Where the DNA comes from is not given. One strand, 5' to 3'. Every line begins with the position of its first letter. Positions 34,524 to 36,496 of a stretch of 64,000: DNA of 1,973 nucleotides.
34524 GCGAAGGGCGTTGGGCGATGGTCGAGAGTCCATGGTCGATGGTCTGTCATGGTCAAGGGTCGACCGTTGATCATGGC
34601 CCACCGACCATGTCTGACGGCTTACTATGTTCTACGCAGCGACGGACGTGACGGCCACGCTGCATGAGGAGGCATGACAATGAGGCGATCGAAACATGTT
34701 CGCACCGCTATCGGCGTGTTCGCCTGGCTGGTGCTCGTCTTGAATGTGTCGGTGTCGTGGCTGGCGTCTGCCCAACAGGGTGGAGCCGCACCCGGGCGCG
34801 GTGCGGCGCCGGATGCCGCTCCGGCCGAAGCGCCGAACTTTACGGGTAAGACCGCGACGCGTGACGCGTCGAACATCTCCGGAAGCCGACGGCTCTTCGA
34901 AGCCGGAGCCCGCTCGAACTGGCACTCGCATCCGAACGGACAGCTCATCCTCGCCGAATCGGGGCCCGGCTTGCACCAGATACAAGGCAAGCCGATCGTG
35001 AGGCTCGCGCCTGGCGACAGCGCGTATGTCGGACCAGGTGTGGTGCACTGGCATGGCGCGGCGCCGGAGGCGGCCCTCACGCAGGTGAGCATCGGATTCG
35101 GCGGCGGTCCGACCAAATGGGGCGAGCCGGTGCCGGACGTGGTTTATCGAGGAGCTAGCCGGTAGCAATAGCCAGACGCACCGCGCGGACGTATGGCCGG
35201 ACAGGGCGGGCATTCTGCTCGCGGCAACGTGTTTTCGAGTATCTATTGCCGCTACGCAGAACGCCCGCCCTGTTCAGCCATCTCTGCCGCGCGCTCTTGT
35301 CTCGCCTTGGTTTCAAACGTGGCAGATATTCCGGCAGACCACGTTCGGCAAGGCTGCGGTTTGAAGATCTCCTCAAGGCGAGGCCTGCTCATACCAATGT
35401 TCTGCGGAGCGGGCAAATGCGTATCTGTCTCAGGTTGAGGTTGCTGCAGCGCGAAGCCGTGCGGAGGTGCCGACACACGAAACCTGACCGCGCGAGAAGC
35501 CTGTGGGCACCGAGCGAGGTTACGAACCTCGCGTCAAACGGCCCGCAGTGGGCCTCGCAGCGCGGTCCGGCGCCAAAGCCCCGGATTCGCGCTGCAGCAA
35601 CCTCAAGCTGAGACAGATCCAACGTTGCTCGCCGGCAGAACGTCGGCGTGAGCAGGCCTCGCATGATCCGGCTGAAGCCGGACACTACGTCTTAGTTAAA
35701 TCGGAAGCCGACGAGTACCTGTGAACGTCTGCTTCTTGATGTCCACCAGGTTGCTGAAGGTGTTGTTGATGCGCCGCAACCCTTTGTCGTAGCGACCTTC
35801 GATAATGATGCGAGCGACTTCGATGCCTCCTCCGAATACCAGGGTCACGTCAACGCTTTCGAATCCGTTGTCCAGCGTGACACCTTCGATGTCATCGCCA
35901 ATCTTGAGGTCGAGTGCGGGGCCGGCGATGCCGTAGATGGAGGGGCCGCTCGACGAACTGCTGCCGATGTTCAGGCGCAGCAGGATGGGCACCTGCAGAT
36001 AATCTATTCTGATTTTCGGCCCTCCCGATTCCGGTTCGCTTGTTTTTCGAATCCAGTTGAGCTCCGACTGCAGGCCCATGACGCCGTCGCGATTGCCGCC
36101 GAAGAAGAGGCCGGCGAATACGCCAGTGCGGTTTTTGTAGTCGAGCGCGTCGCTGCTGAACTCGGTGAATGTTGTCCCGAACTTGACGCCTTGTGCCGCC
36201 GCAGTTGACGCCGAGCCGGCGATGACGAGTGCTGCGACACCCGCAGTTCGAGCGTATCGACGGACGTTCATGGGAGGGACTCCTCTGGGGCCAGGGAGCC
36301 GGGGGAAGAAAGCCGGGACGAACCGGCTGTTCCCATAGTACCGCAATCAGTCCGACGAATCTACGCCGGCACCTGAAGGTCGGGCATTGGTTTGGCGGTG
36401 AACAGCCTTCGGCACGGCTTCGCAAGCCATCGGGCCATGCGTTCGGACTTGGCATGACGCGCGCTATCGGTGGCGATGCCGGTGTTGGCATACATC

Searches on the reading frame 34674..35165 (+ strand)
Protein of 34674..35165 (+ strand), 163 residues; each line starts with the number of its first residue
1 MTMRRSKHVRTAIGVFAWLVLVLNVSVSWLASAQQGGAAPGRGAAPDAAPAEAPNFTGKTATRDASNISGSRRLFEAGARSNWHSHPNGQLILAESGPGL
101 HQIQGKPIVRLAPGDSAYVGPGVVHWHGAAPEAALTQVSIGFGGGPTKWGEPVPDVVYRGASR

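Call 43: find_encoding_contigs(protein=window:34674-35165:+, flank=3000, max_places=8)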
Protein window:34674-35165:+ (163 aa): no gene with exactly this product is on record in the collection.

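Call 48: search_protein_families(library=pfam, proteins=[window:34674-35165:+], max_evalue=0.01)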
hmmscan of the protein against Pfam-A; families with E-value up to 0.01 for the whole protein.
window:34674-35165:+ (163 aa): 2 families
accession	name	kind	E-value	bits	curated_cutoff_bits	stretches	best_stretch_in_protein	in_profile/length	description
PF07883.17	Cupin_2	-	1.4e-08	34.7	27.2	1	75-131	5-60/70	Cupin domain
PF02311.25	AraC_binding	-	3.4e-06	27.3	21.1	1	80-144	15-78/135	AraC-like ligand binding domain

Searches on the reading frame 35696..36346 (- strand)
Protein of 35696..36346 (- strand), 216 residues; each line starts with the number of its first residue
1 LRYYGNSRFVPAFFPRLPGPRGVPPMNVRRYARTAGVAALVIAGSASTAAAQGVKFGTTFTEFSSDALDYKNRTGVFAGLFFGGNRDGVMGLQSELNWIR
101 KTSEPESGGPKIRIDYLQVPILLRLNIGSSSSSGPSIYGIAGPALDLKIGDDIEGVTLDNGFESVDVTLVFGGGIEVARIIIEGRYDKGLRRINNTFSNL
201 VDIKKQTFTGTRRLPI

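Call 48: search_protein_families(library=pfam, proteins=[window:35696-36346:-], max_evalue=0.01)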
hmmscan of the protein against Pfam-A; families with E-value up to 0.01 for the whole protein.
window:35696-36346:- (216 aa): 2 families
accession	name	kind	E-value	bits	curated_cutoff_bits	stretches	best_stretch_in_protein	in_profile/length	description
PF13568.12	OMP_b-brl_2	-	7.5e-10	39.6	27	1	52-193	11-173/175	Outer membrane protein beta-barrel domain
PF13505.12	OMP_b-brl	-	8.1e-09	36.3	28.7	1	37-177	2-140/175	Outer membrane protein beta-barrel domain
